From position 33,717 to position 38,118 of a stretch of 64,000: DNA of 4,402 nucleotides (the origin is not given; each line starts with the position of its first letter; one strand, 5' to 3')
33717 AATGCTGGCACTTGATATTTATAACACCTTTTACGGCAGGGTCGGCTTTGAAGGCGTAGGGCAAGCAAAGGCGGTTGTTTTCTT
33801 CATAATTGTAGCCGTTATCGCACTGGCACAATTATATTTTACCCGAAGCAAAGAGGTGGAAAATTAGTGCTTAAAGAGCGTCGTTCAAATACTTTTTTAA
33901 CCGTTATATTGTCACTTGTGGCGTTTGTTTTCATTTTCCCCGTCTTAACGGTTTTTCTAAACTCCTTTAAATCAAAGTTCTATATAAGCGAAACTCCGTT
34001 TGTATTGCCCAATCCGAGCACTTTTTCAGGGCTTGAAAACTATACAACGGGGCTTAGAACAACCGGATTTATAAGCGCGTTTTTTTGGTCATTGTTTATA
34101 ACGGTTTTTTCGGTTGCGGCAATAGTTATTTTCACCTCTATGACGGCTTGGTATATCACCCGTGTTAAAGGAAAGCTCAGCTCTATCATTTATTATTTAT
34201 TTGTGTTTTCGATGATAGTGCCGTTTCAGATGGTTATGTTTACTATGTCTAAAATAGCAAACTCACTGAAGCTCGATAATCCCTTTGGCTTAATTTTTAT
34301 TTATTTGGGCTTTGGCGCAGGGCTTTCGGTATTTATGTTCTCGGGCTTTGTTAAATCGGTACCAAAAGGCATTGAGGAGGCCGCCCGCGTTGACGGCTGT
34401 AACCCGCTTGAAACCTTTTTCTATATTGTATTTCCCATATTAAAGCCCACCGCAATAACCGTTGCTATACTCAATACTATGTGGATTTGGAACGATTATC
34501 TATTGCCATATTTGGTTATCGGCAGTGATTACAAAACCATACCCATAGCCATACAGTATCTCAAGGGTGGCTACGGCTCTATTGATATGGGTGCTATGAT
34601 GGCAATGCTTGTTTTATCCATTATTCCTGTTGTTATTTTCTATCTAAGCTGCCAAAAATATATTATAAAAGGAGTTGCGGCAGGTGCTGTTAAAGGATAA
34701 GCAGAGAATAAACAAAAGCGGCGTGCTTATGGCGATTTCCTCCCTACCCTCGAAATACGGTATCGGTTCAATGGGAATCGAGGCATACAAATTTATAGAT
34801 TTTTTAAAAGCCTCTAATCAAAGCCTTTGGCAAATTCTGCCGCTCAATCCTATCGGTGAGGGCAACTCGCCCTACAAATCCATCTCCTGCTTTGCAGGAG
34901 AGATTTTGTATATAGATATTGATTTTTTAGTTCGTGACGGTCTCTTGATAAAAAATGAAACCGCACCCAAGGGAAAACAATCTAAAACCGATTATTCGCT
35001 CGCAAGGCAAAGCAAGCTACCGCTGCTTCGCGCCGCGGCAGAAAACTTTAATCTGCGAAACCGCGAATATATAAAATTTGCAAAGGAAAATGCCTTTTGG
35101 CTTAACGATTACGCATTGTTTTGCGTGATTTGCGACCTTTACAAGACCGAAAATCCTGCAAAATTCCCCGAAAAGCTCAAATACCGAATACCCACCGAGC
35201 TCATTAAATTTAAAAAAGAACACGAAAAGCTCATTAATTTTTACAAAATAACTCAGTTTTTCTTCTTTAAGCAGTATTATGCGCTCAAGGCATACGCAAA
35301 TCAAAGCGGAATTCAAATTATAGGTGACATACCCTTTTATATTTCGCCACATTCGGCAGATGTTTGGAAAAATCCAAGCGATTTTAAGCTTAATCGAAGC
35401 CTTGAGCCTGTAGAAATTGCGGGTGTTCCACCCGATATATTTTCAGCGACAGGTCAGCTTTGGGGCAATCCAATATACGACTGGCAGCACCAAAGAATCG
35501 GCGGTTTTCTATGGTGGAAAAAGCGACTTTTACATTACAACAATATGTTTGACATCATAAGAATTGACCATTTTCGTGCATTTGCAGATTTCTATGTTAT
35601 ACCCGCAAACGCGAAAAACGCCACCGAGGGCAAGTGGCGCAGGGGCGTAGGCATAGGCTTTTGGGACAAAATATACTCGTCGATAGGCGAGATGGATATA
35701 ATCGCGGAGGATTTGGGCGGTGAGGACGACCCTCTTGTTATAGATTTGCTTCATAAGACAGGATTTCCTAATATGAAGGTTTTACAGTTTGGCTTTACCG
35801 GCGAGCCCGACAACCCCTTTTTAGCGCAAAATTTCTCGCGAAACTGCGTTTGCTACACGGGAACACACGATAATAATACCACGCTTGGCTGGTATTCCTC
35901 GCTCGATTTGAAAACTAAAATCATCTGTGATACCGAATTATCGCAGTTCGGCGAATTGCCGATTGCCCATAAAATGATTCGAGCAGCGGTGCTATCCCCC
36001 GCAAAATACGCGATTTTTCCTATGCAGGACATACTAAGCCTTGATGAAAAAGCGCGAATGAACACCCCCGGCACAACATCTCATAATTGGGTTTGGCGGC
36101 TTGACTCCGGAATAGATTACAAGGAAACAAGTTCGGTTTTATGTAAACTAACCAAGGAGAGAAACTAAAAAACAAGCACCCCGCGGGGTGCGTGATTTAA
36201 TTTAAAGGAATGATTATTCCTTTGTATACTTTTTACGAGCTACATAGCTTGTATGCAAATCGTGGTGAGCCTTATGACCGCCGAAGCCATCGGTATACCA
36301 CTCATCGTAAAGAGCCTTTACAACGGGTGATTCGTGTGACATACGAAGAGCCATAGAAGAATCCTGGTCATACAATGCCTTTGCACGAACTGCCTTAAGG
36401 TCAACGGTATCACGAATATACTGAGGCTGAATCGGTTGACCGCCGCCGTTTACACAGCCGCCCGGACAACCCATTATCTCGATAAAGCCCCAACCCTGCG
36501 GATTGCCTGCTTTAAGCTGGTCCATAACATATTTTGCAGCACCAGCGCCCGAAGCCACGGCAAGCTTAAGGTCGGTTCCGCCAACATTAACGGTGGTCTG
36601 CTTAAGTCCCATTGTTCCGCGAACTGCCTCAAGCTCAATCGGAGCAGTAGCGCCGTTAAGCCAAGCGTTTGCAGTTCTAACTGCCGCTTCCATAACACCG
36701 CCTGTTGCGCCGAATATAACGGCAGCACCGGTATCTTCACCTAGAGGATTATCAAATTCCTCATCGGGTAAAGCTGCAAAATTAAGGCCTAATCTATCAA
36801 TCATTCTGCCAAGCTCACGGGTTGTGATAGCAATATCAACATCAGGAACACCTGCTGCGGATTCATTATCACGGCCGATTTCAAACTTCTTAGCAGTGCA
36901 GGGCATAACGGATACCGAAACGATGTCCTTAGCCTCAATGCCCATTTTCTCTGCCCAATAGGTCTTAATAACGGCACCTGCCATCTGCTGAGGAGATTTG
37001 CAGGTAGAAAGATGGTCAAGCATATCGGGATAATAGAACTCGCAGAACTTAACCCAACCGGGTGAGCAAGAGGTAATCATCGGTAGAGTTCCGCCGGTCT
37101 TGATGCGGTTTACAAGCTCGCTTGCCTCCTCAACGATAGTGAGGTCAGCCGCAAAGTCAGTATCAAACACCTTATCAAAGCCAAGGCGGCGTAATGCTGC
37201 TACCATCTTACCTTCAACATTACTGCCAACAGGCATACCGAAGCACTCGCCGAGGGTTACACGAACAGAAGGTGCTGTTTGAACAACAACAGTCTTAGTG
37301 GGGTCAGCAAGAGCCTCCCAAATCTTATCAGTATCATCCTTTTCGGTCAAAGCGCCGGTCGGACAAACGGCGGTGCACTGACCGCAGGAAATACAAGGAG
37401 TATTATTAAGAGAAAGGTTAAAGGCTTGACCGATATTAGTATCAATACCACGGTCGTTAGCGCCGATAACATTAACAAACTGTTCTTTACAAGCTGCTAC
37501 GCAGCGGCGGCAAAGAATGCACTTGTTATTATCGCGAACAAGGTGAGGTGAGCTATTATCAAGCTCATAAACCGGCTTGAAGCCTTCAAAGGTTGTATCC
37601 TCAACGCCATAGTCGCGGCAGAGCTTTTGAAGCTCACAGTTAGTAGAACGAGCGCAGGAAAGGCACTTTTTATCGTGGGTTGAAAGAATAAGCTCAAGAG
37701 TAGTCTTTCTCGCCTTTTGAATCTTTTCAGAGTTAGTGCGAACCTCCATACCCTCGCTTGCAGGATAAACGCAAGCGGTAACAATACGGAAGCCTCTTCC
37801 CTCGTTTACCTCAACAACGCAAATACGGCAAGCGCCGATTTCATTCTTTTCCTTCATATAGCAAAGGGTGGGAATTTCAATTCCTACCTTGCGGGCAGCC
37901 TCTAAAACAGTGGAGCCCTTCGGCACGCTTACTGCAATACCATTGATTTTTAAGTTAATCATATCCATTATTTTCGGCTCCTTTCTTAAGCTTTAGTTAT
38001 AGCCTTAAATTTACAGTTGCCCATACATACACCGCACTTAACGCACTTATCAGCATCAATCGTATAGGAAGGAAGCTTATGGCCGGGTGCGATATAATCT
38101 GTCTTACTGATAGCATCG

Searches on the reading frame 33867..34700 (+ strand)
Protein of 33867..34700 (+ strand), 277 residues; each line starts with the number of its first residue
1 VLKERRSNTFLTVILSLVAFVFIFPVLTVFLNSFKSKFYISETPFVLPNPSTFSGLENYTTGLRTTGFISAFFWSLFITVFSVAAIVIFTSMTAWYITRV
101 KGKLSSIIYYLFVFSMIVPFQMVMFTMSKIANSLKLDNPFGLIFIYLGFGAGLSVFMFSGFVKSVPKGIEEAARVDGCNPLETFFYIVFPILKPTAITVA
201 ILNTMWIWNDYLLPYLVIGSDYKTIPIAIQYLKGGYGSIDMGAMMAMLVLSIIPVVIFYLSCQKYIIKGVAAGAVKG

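Call 53: search_protein_families(library=pfam, proteins=[window:33867-34700:+], max_evalue=0.0001)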
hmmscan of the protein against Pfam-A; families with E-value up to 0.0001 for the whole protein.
window:33867-34700:+ (277 aa): 1 family
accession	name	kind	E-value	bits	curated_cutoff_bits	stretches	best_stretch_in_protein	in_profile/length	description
PF00528.27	BPD_transp_1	-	4e-21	76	26.4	1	89-270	4-182/184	Binding-protein-dependent transport system inner membrane component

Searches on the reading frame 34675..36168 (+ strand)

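Call 53: search_protein_families(library=pfam, proteins=[window:34675-36168:+], max_evalue=0.0001)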
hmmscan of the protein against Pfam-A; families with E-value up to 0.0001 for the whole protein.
window:34675-36168:+ (497 aa): 1 family
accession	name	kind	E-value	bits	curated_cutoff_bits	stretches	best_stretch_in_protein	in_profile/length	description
PF02446.23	Glyco_hydro_77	-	1.3e-153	512.7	25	1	19-477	1-460/465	4-alpha-glucanotransferase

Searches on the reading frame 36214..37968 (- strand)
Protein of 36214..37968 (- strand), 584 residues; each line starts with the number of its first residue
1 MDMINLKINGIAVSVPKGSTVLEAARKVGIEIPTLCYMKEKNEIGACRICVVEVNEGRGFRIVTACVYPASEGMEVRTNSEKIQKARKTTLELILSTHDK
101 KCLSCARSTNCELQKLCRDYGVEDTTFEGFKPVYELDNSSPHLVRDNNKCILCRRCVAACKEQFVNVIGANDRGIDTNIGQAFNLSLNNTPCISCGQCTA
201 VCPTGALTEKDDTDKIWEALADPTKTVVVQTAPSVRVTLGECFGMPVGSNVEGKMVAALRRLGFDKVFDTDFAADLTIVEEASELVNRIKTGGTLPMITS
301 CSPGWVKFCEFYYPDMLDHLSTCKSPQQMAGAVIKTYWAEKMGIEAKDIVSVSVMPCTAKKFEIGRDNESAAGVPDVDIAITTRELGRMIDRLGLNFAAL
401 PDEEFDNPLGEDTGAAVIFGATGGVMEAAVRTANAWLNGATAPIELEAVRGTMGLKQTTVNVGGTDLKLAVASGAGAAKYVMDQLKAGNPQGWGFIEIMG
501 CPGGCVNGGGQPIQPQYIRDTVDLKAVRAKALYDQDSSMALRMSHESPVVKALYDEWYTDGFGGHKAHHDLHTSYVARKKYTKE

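Call 53: search_protein_families(library=pfam, proteins=[window:36214-37968:-], max_evalue=0.0001)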
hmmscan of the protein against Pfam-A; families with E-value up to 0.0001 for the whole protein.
window:36214-37968:- (584 aa): 14 families
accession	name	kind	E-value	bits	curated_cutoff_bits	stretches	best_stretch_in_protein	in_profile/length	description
PF02906.19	Fe_hyd_lg_C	-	3.8e-94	315.4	22.1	1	225-509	1-245/245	Iron only hydrogenase large subunit, C-terminal domain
PF13510.11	Fer2_4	-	5.7e-20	71.6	22.8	1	2-80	2-81/82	2Fe-2S iron-sulfur cluster binding domain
PF02256.22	Fe_hyd_SSU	-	4.4e-18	65.5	24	1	524-578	3-56/56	Iron hydrogenase small subunit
PF10588.14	NADH-G_4Fe-4S_3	-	1.4e-15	57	27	1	87-124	1-38/40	NADH-ubiquinone oxidoreductase-G iron-sulfur binding region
PF12838.12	Fer4_7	-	2.3e-09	38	27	1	149-206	1-52/52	4Fe-4S dicluster domain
PF13187.11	Fer4_9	-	4.3e-09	36.7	27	1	149-206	1-51/52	4Fe-4S dicluster domain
PF00111.32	Fer2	-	1.1e-08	35.3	21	1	10-58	7-51/77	2Fe-2S iron-sulfur cluster binding domain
PF00037.32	Fer4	-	5.4e-07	29.6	21.1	1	192-208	8-24/24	4Fe-4S binding domain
PF13237.11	Fer4_10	-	6.4e-07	29.7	25.5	1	143-203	2-53/53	4Fe-4S dicluster domain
PF14697.11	Fer4_21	-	7.8e-07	29.6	35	1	146-206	4-56/59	4Fe-4S dicluster domain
PF12837.12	Fer4_6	-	1.5e-06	28.3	25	0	144-163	3-22/24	4Fe-4S binding domain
PF22117.2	Fer4_Nqo3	-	2e-05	25.1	27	1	141-208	2-67/67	NADH-quinone oxidoreductase subunit 3, ferredoxin-like domain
PF13459.11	Fer4_15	-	2.2e-05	25.5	22.4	0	187-216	3-32/66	4Fe-4S single cluster domain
PF13484.11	Fer4_16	-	9.7e-05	23.5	30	1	192-213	2-24/66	4Fe-4S double cluster binding domain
